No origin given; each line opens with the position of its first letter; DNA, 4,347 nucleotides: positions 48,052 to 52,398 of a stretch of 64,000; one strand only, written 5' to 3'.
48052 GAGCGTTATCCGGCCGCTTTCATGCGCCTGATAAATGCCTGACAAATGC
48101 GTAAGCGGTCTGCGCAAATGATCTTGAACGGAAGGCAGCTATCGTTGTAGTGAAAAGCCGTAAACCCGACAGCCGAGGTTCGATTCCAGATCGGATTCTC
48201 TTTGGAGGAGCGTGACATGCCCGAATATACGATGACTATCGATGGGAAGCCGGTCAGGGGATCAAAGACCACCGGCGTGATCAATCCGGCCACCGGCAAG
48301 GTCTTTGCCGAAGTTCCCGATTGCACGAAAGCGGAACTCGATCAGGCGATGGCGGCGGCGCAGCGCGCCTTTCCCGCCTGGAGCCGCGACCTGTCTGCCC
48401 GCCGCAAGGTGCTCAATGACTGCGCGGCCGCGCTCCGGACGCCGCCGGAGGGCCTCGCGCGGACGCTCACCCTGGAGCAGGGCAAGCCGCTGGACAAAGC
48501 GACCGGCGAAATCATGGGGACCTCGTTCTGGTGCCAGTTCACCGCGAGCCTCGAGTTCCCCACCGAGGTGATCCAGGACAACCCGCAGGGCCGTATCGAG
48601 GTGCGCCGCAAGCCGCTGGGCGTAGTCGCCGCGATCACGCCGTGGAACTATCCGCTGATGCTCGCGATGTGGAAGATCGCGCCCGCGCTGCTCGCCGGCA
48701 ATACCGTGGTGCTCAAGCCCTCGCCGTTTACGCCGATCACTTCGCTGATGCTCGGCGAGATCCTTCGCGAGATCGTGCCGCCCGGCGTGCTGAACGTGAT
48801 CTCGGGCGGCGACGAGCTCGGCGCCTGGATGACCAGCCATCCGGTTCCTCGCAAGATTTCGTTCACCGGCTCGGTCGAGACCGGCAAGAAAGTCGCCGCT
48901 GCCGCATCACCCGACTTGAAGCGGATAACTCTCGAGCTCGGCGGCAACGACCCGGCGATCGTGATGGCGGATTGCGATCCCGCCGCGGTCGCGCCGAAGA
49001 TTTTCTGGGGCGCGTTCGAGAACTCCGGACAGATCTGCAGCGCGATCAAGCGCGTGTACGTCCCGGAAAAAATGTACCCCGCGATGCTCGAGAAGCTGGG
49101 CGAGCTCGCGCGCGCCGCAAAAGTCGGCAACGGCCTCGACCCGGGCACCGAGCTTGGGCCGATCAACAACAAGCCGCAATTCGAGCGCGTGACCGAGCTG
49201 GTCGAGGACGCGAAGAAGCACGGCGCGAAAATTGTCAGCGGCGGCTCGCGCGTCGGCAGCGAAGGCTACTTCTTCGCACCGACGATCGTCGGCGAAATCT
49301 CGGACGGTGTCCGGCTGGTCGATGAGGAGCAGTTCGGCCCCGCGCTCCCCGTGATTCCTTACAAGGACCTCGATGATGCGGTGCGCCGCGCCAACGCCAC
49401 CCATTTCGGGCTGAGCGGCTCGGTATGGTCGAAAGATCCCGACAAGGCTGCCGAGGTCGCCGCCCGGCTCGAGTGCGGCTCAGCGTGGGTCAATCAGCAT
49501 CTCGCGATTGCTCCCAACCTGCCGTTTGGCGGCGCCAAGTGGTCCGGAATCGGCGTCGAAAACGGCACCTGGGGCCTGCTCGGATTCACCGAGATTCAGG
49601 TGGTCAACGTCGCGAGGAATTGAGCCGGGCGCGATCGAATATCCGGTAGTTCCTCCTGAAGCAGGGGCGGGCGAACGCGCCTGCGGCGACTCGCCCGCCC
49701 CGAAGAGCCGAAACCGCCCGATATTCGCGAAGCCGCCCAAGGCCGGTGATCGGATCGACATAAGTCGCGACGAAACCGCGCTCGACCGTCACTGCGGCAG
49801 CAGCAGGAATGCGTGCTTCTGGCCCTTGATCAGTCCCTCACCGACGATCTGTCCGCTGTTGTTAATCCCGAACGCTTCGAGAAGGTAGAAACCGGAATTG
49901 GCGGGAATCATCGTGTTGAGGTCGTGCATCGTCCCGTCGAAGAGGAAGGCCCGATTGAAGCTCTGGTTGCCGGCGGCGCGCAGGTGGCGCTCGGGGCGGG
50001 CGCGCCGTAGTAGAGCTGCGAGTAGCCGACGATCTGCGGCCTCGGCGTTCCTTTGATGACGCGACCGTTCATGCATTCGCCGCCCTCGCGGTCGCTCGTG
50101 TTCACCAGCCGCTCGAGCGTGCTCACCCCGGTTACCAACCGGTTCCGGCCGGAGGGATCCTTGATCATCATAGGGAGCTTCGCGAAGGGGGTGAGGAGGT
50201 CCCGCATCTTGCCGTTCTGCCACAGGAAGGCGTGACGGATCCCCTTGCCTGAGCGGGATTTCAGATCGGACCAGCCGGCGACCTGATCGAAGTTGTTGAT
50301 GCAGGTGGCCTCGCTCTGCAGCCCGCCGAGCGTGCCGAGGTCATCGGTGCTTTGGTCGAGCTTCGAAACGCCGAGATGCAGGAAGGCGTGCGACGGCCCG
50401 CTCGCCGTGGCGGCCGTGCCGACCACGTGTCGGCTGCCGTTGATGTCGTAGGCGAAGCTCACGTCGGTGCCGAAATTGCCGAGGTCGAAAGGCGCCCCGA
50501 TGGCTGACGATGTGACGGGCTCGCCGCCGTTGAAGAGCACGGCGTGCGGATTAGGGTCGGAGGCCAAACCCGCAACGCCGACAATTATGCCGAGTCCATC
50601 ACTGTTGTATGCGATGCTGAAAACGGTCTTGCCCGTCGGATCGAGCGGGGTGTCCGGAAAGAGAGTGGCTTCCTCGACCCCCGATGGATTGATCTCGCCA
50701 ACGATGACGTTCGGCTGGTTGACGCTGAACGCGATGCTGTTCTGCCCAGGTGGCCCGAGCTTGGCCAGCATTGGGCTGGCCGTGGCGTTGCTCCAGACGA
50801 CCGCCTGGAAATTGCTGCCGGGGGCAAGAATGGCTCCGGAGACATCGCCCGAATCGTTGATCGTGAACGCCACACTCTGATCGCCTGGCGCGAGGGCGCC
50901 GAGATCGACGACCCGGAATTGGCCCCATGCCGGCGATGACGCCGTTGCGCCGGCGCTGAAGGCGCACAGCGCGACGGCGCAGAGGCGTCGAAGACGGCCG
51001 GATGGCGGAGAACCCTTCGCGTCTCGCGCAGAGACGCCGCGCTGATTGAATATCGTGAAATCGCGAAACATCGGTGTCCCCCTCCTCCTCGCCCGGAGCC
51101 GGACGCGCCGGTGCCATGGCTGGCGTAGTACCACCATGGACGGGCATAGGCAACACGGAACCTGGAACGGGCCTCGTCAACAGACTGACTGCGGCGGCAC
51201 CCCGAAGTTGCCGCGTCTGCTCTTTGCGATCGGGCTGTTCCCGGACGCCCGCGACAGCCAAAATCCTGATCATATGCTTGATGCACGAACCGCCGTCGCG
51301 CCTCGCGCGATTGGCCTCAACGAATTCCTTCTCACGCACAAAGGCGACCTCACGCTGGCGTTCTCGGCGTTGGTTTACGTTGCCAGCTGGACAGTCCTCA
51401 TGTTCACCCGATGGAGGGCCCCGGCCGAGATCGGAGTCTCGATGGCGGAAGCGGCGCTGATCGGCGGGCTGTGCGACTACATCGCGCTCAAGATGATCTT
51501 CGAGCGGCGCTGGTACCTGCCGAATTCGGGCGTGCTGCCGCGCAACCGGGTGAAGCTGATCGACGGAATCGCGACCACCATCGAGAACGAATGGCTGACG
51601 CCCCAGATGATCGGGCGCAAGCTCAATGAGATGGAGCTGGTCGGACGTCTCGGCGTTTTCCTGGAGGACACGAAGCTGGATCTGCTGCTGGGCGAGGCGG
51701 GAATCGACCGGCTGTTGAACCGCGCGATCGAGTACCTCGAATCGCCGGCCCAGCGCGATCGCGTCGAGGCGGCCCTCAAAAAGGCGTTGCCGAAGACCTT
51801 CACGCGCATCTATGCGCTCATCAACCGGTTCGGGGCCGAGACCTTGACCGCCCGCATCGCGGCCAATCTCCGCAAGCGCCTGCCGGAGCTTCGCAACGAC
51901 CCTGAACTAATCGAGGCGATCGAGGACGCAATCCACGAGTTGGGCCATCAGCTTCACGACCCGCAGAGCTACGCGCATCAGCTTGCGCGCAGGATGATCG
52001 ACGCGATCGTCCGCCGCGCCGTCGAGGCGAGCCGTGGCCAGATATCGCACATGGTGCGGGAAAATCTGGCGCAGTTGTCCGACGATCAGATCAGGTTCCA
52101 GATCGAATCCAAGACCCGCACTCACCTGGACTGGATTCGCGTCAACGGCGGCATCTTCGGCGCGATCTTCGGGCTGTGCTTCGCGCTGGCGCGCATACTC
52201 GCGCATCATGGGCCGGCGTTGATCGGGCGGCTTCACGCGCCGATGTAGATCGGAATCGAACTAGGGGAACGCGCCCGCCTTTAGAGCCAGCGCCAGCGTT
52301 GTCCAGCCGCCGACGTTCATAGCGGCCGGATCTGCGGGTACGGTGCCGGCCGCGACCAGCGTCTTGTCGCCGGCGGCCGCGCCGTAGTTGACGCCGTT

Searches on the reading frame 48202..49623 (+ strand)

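Call 66: search_protein_families(library=pfam, max_evalue=0.0001, proteins=[window:48202-49623:+])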
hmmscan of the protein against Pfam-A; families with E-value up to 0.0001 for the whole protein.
window:48202-49623:+ (473 aa): 1 family
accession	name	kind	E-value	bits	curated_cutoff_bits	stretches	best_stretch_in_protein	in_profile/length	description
PF00171.27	Aldedh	-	9.5e-153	509.5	23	1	22-468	7-461/461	Aldehyde dehydrogenase family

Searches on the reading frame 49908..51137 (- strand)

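Call 66: search_protein_families(library=pfam, max_evalue=0.0001, proteins=[window:49908-51137:-])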
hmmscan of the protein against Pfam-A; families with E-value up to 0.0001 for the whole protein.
window:49908-51137:- (409 aa): 1 family
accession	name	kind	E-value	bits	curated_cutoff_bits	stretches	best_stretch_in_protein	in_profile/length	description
PF11949.14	DUF3466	-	3.2e-05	23.1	25.1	0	226-309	383-470/609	Protein of unknown function (DUF3466)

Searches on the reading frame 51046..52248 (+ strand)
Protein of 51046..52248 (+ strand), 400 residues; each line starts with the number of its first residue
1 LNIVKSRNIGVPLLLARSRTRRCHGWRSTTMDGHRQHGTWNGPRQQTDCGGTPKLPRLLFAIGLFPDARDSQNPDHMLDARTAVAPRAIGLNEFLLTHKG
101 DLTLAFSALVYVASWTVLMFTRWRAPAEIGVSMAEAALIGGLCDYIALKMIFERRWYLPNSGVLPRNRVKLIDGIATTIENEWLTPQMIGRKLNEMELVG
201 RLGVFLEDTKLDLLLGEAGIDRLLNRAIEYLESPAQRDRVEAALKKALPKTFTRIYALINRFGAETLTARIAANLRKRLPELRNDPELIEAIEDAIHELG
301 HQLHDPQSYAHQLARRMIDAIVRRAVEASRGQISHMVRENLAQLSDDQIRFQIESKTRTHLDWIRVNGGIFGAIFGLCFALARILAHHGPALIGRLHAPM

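Call 66: search_protein_families(library=pfam, max_evalue=0.0001, proteins=[window:51046-52248:+])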
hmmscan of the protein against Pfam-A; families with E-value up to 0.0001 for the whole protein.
window:51046-52248:+ (400 aa): 1 family
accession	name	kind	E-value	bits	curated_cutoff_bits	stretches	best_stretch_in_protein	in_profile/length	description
PF04286.17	DUF445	-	1.4e-35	124.4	33.8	2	134-250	1-119/368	Protein of unknown function (DUF445)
